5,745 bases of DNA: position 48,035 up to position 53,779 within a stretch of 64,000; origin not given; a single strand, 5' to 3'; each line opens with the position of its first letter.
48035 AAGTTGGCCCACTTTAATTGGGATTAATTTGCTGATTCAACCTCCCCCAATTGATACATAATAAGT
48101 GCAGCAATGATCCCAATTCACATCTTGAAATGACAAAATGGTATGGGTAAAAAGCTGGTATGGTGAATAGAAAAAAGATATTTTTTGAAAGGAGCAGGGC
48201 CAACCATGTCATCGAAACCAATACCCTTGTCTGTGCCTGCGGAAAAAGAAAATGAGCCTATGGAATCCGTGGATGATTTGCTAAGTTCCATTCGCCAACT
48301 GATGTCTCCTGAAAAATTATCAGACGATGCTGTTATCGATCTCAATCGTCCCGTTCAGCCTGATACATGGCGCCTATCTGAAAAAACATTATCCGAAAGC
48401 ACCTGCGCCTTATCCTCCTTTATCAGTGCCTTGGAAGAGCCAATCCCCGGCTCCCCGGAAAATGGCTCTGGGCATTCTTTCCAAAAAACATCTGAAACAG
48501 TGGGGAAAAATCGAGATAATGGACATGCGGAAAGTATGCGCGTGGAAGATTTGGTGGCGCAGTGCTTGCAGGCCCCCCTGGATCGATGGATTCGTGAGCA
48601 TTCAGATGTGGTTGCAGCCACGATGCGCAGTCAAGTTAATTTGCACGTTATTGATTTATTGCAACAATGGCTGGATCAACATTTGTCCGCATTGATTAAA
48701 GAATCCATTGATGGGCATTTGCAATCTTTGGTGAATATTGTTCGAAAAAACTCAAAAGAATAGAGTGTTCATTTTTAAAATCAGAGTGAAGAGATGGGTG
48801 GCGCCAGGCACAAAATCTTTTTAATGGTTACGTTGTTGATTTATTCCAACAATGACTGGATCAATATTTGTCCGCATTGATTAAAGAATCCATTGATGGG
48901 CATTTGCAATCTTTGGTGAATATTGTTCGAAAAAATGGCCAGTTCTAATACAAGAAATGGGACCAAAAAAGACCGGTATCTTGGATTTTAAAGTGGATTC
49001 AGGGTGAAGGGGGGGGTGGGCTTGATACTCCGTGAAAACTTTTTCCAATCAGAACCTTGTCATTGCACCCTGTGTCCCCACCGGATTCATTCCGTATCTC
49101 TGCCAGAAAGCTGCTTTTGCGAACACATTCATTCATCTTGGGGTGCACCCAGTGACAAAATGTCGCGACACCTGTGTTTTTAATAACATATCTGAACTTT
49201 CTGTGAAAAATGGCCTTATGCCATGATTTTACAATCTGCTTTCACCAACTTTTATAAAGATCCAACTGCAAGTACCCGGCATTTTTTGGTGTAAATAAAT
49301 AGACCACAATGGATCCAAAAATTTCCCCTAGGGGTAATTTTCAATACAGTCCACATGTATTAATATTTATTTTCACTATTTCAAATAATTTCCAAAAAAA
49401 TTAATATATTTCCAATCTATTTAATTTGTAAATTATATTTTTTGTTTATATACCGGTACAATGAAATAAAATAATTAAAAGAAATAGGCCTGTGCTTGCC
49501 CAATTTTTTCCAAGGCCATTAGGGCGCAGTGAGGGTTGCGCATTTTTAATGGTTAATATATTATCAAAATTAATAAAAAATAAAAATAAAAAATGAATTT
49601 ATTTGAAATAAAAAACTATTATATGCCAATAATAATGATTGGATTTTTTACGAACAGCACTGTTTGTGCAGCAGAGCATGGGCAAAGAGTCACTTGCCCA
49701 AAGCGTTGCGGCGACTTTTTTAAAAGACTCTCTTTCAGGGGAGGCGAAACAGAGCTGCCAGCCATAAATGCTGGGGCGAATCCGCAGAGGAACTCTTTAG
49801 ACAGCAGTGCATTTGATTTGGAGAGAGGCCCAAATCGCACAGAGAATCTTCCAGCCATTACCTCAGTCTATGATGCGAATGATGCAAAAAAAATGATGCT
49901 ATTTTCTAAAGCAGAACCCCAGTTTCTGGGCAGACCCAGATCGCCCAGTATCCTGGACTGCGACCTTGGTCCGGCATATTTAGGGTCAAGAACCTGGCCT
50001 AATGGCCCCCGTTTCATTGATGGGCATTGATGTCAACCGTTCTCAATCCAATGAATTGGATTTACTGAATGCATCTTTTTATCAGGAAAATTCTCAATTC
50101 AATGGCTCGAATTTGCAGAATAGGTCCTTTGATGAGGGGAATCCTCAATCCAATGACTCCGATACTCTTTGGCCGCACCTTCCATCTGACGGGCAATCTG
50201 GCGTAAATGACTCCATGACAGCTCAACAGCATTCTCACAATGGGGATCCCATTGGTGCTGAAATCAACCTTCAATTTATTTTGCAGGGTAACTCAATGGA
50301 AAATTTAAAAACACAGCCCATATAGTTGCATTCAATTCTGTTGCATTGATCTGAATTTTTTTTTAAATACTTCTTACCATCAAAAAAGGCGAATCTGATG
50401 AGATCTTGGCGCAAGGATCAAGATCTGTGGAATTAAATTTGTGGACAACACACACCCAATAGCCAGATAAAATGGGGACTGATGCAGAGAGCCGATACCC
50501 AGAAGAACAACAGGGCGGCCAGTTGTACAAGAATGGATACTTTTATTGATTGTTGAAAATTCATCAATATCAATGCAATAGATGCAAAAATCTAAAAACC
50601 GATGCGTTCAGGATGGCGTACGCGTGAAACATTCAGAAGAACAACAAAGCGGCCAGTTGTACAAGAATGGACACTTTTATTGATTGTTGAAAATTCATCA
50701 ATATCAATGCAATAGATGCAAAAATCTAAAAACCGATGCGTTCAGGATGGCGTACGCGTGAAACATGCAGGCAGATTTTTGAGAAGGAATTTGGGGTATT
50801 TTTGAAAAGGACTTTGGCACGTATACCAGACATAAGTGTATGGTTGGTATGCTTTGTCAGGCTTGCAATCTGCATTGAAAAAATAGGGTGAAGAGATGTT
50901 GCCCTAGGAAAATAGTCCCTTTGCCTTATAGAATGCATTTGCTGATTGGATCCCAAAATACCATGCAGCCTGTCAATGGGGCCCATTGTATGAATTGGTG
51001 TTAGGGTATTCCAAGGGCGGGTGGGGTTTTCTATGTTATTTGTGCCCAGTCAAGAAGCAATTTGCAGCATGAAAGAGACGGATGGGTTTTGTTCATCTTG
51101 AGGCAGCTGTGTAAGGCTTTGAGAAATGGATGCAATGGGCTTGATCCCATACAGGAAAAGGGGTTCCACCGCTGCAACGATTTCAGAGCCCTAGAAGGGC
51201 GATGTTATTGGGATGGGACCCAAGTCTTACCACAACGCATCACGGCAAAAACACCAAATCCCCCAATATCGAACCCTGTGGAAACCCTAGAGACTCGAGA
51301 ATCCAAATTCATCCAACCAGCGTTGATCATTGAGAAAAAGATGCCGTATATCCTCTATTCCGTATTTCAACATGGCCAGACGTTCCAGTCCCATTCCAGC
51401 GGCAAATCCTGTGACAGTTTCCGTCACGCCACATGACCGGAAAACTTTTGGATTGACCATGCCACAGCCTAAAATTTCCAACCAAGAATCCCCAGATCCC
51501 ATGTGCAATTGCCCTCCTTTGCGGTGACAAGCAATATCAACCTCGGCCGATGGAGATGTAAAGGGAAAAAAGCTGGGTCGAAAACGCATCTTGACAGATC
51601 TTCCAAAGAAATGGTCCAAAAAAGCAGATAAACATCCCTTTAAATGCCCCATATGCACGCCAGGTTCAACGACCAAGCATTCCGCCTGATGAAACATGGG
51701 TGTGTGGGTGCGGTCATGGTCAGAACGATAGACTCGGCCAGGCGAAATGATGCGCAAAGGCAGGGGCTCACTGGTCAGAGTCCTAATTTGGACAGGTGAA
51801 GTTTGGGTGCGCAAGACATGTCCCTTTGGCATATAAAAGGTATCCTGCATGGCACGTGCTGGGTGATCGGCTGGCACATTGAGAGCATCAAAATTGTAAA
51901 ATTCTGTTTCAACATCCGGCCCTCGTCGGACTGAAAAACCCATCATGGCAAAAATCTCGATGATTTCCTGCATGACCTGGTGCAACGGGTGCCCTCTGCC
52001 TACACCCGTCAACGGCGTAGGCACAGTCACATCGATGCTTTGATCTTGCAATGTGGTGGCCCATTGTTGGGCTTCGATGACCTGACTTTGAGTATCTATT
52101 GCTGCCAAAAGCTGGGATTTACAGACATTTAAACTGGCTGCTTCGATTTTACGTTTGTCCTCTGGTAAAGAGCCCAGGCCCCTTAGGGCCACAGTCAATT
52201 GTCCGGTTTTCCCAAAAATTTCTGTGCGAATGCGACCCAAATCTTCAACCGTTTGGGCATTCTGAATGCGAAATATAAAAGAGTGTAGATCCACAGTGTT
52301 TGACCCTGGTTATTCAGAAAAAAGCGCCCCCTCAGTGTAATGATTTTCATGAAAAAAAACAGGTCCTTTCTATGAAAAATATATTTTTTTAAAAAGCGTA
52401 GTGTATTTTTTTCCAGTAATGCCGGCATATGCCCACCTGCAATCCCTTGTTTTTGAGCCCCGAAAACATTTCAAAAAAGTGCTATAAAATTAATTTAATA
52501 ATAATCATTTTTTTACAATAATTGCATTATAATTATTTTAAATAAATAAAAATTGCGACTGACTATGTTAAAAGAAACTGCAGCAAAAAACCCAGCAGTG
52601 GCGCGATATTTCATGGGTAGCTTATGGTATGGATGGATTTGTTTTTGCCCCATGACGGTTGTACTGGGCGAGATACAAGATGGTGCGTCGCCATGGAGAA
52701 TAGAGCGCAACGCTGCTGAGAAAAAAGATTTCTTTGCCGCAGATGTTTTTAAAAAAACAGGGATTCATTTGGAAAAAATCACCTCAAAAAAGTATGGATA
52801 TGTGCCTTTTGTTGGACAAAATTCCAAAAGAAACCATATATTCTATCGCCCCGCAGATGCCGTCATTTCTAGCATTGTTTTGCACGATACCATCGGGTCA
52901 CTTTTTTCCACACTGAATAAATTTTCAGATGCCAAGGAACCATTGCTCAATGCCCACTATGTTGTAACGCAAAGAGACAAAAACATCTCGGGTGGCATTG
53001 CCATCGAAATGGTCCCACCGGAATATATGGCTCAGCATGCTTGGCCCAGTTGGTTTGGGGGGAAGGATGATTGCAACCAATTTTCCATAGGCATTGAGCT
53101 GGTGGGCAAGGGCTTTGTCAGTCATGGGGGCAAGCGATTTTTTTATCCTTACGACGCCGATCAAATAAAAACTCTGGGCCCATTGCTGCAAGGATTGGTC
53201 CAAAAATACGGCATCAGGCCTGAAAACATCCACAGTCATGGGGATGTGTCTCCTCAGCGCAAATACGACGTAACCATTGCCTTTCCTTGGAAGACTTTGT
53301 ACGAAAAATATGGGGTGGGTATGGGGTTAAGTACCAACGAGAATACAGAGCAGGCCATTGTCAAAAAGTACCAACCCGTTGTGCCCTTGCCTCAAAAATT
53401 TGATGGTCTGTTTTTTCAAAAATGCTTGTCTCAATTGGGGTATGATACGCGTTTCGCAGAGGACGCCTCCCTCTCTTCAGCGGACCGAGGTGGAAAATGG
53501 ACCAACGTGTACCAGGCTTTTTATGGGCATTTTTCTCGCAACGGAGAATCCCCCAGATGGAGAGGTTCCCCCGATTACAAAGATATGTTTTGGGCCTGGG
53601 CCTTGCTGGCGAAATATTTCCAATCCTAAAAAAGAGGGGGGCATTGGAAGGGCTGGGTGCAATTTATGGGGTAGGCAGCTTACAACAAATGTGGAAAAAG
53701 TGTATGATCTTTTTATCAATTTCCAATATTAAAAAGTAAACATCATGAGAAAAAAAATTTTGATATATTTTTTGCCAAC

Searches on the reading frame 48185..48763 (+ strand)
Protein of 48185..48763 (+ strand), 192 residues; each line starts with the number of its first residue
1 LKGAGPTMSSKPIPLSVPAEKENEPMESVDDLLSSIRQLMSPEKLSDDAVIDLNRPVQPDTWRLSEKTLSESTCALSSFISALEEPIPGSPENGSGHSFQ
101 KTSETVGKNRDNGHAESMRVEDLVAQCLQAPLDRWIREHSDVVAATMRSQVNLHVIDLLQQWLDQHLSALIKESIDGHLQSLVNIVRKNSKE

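Call 75: search_protein_families(library=pfam, proteins=[window:48185-48763:+], max_evalue=0.001)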
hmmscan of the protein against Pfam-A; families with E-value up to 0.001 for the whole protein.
window:48185-48763:+ (192 aa): 1 family
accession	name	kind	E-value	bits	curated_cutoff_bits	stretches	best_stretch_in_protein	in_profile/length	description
PF10691.14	DUF2497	-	1.2e-06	29.3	27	0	158-176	49-67/75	Protein of unknown function (DUF2497)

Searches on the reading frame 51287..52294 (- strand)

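Call 75: search_protein_families(library=pfam, proteins=[window:51287-52294:-], max_evalue=0.001)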
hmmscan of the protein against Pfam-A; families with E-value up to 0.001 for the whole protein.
window:51287-52294:- (335 aa): 2 families
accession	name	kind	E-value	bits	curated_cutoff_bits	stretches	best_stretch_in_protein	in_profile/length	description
PF01409.25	tRNA-synt_2d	-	5.8e-97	324.4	19.8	1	87-330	2-246/246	tRNA synthetases class II core domain (F)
PF02912.23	Phe_tRNA-synt_N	-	2.5e-12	47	22.3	1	15-80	2-67/69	Aminoacyl tRNA synthetase class II, N-terminal domain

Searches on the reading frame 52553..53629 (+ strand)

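Call 75: search_protein_families(library=pfam, proteins=[window:52553-53629:+], max_evalue=0.001)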
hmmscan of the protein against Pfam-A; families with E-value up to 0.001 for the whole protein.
window:52553-53629:+ (358 aa): 1 family
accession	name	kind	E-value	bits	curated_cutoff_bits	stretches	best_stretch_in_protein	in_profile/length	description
PF01510.30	Amidase_2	-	1.9e-17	64.3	26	1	105-239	5-128/131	N-acetylmuramoyl-L-alanine amidase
